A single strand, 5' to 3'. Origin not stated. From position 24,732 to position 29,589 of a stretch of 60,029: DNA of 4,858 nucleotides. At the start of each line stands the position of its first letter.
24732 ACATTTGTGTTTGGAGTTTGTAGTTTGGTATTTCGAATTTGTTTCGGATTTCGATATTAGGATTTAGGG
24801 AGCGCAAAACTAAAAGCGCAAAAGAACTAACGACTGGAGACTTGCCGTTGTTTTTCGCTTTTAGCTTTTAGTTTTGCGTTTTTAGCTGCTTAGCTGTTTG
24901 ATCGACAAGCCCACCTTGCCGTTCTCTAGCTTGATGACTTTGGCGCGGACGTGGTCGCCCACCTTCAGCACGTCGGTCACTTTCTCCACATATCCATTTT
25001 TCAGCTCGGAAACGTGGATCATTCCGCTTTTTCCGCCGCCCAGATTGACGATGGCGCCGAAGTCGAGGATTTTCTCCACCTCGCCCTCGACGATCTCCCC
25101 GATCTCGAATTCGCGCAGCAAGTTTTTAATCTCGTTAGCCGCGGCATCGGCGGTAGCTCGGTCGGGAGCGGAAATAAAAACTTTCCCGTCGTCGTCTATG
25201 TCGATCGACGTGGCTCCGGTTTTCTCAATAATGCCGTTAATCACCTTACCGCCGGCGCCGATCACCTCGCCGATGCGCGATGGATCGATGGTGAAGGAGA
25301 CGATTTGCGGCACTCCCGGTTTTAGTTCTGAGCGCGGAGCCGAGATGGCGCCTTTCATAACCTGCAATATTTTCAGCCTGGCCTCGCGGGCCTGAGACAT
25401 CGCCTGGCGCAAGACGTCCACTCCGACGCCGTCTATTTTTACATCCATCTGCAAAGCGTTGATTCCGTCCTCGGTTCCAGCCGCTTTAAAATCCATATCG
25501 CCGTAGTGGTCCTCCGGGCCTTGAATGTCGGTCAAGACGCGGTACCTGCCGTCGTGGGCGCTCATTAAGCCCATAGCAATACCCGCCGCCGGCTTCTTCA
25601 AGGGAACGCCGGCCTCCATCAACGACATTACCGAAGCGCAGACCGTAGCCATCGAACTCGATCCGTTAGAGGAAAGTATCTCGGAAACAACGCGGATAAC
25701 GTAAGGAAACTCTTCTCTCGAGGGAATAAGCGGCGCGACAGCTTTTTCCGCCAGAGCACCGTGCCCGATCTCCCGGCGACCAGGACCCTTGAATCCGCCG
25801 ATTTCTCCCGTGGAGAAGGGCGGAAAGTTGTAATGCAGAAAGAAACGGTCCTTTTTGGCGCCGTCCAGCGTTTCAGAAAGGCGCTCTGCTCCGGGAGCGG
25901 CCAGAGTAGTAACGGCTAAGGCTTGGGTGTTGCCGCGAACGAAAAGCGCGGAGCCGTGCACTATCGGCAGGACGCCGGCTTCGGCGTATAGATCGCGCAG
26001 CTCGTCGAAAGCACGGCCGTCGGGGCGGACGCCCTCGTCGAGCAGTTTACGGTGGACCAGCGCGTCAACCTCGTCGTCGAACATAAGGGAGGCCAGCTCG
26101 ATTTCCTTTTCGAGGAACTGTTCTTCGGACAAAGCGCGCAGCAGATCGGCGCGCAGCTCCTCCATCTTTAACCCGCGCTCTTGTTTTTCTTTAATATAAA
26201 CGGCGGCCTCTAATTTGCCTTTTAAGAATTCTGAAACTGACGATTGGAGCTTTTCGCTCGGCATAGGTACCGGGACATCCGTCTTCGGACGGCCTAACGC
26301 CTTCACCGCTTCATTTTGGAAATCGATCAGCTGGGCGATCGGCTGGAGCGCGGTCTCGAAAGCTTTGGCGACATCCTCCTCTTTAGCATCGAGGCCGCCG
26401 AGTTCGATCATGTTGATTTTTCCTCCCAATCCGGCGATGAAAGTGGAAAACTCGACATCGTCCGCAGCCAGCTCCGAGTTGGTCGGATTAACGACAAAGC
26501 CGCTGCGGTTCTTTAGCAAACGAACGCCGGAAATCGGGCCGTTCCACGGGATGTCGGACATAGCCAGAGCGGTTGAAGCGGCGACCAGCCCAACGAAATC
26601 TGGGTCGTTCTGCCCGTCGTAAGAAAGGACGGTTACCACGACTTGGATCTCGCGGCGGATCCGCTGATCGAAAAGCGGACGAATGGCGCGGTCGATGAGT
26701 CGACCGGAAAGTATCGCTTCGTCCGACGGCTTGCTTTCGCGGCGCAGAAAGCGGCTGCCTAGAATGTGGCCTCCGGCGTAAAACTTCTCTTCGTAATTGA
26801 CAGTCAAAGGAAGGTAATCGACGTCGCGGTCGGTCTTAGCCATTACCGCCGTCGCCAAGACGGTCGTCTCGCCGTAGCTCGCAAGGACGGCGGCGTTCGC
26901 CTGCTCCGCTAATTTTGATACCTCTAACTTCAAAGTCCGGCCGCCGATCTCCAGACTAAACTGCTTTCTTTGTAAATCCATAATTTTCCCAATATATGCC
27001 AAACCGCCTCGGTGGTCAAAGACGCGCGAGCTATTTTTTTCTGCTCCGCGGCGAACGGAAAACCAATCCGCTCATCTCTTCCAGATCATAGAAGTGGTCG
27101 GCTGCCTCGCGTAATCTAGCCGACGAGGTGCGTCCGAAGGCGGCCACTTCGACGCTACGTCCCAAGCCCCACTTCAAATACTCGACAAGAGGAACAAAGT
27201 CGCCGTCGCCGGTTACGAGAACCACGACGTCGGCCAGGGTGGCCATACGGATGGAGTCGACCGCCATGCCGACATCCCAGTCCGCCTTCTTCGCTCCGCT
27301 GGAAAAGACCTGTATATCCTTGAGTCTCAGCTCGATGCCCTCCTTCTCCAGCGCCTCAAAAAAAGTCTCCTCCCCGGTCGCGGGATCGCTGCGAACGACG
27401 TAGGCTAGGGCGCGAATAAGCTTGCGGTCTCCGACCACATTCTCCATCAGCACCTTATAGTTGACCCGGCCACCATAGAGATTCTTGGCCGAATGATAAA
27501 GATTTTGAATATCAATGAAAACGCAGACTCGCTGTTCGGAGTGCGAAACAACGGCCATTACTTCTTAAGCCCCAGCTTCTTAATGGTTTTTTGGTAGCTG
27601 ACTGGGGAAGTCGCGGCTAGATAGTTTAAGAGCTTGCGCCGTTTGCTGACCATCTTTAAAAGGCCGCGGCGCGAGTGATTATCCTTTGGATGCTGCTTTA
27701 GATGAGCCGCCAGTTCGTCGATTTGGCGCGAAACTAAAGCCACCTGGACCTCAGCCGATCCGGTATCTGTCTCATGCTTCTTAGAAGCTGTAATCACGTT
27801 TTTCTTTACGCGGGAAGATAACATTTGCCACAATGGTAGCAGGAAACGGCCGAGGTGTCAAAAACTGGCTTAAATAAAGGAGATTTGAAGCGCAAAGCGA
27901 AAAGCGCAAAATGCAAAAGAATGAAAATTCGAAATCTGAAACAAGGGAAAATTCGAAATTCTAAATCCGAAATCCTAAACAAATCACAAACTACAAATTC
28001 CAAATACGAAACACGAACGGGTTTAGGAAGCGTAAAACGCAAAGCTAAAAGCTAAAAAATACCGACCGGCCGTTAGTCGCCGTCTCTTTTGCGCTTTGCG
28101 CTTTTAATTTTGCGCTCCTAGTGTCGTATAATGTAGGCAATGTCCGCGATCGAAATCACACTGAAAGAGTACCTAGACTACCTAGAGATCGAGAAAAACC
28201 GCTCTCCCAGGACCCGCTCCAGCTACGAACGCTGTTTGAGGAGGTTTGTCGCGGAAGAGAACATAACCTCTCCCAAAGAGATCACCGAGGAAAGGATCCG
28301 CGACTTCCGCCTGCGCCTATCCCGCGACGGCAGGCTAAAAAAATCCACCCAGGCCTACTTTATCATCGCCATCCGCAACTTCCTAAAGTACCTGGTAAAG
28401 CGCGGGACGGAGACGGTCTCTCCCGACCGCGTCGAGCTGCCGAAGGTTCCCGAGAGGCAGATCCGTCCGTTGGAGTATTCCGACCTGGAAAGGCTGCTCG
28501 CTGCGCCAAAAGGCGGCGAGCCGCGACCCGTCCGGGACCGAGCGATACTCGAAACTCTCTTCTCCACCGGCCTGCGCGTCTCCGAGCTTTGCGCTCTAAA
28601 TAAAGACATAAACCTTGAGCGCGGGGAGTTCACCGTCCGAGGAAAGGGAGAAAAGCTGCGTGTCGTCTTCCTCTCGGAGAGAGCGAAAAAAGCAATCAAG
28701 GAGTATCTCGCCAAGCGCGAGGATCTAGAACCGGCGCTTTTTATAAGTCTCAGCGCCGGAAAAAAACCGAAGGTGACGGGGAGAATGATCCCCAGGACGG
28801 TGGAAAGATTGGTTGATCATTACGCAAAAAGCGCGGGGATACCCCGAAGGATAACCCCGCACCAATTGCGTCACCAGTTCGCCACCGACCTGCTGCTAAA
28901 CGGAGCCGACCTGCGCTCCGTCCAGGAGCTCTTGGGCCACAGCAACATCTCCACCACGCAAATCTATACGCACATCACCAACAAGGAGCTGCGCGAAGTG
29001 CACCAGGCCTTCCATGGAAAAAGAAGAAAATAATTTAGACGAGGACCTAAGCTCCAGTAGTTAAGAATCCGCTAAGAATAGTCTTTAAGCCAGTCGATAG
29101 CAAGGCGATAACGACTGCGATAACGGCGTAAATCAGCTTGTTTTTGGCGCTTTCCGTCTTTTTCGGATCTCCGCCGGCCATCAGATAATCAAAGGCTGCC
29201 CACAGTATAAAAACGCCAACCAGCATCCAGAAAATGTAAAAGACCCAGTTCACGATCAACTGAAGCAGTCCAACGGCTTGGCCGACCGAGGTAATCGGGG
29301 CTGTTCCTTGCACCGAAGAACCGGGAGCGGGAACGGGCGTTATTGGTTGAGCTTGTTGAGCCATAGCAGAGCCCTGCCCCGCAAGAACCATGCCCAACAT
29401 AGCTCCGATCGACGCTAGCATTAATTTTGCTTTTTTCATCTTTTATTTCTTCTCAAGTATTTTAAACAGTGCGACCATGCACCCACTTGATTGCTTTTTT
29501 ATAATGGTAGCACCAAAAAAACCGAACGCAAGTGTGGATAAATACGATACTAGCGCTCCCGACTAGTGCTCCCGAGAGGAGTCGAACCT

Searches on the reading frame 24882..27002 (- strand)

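Call 43: search_protein_families(library=pfam, proteins=[window:24882-27002:-], max_evalue=0.001)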
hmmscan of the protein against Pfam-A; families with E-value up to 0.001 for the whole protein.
window:24882-27002:- (706 aa): 6 families
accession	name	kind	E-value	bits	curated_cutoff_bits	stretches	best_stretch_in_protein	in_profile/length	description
PF01138.27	RNase_PH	-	1.1e-50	171.9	25.5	2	21-152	2-130/130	3' exoribonuclease family, domain 1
PF00575.29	S1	-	2.2e-16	60.4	22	1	631-700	1-72/74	S1 RNA binding domain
PF03725.20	RNase_PH_C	-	4.4e-10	39.8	20.8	1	155-219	1-65/67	3' exoribonuclease family, domain 2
PF03726.19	PNPase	-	3.4e-09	37.5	24.6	1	252-330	2-80/81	Polyribonucleotide nucleotidyltransferase, RNA binding domain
PF00013.35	KH_1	-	1.5e-08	34.7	21.5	1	568-626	2-65/66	KH domain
PF23459.1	S1_RRP5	-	3.8e-05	24.6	27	1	635-699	4-68/72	RRP5 S1 domain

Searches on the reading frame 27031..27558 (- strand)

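Call 43: search_protein_families(library=pfam, proteins=[window:27031-27558:-], max_evalue=0.001)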
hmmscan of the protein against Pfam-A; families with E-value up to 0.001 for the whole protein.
window:27031-27558:- (175 aa): 1 family
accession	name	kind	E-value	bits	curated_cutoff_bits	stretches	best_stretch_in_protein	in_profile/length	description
PF01936.24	NYN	-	2.6e-32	112.8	24.2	1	10-160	1-145/145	NYN domain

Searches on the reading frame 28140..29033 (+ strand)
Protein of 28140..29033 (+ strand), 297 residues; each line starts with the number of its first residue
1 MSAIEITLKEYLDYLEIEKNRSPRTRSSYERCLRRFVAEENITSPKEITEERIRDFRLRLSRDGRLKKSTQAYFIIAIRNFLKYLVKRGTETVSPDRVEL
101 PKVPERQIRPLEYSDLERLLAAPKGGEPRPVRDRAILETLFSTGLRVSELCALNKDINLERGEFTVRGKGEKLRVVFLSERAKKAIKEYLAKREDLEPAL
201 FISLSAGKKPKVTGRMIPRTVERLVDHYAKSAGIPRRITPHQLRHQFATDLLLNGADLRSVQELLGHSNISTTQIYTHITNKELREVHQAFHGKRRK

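Call 43: search_protein_families(library=pfam, proteins=[window:28140-29033:+], max_evalue=0.001)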
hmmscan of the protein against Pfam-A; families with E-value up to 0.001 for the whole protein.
window:28140-29033:+ (297 aa): 3 families
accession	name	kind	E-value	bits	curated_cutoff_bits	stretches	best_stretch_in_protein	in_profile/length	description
PF00589.27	Phage_integrase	-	6.3e-45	153.5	27.1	1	111-281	3-170/172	Phage integrase family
PF02899.23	Phage_int_SAM_1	-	2.2e-13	50.7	22.3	1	8-89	1-83/83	Phage integrase, N-terminal SAM-like domain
PF13495.12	Phage_int_SAM_4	-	6.6e-09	36.5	27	1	9-88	3-81/85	Phage integrase, N-terminal SAM-like domain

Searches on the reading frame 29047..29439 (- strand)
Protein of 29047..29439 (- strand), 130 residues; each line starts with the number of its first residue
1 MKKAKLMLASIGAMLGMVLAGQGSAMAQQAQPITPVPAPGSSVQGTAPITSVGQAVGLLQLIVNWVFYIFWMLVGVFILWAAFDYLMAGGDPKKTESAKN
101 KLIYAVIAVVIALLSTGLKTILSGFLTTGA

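Call 43: search_protein_families(library=pfam, proteins=[window:29047-29439:-], max_evalue=0.001)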
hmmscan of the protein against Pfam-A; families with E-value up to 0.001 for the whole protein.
window:29047-29439:- (130 aa): 1 family
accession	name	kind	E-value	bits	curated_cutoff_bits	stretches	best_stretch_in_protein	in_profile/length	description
PF18895.5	T4SS_pilin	-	2.9e-11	43.7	26.6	1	52-118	2-67/71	Type IV secretion system pilin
